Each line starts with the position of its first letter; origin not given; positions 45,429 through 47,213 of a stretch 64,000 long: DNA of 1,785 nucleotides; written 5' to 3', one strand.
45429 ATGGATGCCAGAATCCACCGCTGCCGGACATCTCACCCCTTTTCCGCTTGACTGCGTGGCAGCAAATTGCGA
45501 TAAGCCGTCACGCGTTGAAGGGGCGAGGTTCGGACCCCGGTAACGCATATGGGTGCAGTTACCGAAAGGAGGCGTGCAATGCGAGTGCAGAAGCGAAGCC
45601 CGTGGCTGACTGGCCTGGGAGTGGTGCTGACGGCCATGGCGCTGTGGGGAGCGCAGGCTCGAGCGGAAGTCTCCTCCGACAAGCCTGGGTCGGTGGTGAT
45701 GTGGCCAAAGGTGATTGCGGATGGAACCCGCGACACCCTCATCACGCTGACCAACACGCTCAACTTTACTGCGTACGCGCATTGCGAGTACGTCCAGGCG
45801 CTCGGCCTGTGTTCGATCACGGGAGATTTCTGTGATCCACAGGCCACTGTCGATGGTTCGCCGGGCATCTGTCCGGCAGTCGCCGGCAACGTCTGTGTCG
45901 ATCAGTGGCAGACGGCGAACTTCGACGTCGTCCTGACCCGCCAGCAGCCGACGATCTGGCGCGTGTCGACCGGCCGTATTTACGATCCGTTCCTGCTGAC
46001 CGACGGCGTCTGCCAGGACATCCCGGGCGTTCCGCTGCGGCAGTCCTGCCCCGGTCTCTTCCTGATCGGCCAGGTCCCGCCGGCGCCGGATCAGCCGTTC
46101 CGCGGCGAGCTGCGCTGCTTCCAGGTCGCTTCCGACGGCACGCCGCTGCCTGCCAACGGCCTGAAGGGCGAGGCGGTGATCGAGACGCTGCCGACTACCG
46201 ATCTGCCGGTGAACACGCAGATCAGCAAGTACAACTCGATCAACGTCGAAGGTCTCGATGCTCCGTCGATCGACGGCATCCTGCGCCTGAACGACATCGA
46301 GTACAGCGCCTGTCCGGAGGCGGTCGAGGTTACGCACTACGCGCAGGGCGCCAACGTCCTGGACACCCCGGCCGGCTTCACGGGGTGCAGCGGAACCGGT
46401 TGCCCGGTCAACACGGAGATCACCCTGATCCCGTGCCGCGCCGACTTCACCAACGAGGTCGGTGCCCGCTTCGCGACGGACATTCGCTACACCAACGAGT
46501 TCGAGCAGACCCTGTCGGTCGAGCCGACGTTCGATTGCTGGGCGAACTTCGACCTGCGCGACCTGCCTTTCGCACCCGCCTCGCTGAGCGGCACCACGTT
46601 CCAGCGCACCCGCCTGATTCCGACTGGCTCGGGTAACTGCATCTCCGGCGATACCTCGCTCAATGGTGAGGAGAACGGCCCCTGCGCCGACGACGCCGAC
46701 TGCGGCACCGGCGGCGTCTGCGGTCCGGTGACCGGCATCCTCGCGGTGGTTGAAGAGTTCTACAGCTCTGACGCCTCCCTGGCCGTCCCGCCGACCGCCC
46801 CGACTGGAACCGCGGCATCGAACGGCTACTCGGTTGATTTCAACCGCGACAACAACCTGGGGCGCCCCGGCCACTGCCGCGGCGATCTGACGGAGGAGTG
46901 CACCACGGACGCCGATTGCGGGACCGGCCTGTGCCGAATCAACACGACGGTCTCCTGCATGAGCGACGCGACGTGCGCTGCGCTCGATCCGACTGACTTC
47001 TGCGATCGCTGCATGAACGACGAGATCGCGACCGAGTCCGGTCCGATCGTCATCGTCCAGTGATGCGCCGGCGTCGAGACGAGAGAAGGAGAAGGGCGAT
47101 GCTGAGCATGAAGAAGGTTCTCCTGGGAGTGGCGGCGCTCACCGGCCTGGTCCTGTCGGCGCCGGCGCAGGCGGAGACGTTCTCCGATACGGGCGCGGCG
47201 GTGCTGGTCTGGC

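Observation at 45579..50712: Four tandem paralogs (P3-P6) of a secreted, Cys-containing protein family I cannot assign to any named family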

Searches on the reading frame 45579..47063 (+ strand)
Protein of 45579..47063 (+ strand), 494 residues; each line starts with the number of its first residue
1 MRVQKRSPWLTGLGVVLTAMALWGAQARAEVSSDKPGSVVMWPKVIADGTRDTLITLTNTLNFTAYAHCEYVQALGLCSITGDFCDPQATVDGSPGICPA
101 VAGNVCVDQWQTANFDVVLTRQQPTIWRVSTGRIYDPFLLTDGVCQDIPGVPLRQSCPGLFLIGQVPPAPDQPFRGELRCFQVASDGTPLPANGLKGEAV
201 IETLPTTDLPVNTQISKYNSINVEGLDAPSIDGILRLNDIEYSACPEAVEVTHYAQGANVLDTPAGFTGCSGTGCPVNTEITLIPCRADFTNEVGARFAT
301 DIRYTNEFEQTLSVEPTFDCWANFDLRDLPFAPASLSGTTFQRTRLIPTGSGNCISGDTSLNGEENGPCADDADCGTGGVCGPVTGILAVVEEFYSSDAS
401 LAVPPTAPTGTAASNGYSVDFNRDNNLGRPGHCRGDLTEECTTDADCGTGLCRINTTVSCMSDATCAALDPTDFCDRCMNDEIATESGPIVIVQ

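Call 3: search_protein_families(library=pfam, proteins=[window:45579-47063:+], max_evalue=1)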
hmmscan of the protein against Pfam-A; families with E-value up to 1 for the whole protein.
window:45579-47063:+ (494 aa): 1 family
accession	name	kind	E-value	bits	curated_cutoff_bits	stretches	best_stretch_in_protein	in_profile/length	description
PF07127.16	Nodulin_late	-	0.32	11.8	30.4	0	439-462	28-50/54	Late nodulin domain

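Call 4: search_protein_families(library=ncbifam, proteins=[window:45579-47063:+], max_evalue=1)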
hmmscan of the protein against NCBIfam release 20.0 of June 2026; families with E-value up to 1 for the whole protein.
window:45579-47063:+ (494 aa): 1 family
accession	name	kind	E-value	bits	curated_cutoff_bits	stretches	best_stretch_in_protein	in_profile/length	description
TIGR04201.1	Myxo_Cys_RPT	repeat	0.0048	17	25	2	439-456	3-21/22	Cys-rich repeat-containing protein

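Call 7: search_solved_structures(query=A1, max_evalue=10)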
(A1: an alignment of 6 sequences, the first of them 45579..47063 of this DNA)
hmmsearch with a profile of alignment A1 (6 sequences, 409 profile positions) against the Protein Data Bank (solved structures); distinct sequences matched with E-value up to 10: 0.

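Call 8: find_homologous_proteins(query=A1, max_evalue=0.001)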
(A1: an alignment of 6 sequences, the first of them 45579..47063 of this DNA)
Query A1 (6 sequences) (494 aa, profile of the alignment): 296 proteins with E <= 0.001 among 8000 candidates; the best 120 are listed.
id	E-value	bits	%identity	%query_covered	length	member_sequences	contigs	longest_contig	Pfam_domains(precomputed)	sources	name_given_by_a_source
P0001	6.2e-137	475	90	100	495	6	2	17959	-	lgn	-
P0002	3.2e-130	453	80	100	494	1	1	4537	-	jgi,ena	-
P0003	6.2e-128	446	29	80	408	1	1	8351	-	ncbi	ncbi:MAG: hypothetical protein ACRERC_02535 [Candidatus Binatia bacterium]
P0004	3.4e-122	427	34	66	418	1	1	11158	-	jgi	jgi:hypothetical protein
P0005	4.9e-122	426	77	100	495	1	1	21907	-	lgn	-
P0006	4.1e-121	423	36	66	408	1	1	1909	-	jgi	-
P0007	2.1e-119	417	76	100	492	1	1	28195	-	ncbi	ncbi:MAG: hypothetical protein ABI629_00570 [bacterium]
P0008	1.2e-118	415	35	64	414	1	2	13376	-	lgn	-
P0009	1.3e-118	415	76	100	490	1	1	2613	-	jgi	jgi:hypothetical protein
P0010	8.1e-116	406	76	100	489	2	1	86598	-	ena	-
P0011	2.6e-113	397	68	99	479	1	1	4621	-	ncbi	-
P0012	2.5e-112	394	32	81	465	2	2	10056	-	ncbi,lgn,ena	-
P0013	1.1e-109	385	69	98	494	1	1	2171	-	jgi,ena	-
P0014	2.8e-107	378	69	100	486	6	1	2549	-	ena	-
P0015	5.8e-107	376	66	100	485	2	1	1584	-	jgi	jgi:hypothetical protein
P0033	3.6e-100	354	61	100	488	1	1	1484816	-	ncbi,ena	-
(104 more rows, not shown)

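Call 23: find_encoding_contigs(protein=P0033, flank=10000, max_places=2)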
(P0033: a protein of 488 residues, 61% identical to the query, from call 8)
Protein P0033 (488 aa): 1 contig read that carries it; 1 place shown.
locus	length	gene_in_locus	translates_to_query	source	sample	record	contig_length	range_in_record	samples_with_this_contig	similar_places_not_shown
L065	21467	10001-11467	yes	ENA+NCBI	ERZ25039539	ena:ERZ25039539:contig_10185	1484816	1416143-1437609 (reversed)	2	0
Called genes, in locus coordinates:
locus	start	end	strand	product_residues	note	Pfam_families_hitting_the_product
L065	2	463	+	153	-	PF19315:MC_hydratase, PF01575:MaoC_dehydratas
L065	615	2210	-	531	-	PF00501:AMP-binding, PF13193:AMP-binding_C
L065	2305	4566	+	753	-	-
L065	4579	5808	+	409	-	PF00149:Metallophos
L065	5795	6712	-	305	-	PF02481:DNA_processg_A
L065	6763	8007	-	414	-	-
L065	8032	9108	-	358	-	-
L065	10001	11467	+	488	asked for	-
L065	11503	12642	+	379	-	-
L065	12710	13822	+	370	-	-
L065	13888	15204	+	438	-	-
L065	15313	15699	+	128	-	PF00072:Response_reg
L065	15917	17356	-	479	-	-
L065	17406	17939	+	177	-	-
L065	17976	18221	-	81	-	PF15731:MqsA_antitoxin (weak), PF13560:HTH_31, PF12844:HTH_19 (weak), PF01381:HTH_3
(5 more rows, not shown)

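Call 87: search_protein_families(library=phrogs, proteins=[window:45579-47063:+], max_evalue=0.01)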
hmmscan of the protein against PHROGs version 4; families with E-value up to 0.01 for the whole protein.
window:45579-47063:+ (494 aa): 0 families

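Call 88: search_protein_families(library=padloc, proteins=[window:45579-47063:+], max_evalue=0.01)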
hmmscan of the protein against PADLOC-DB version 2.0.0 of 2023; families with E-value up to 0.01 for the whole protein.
window:45579-47063:+ (494 aa): 0 families
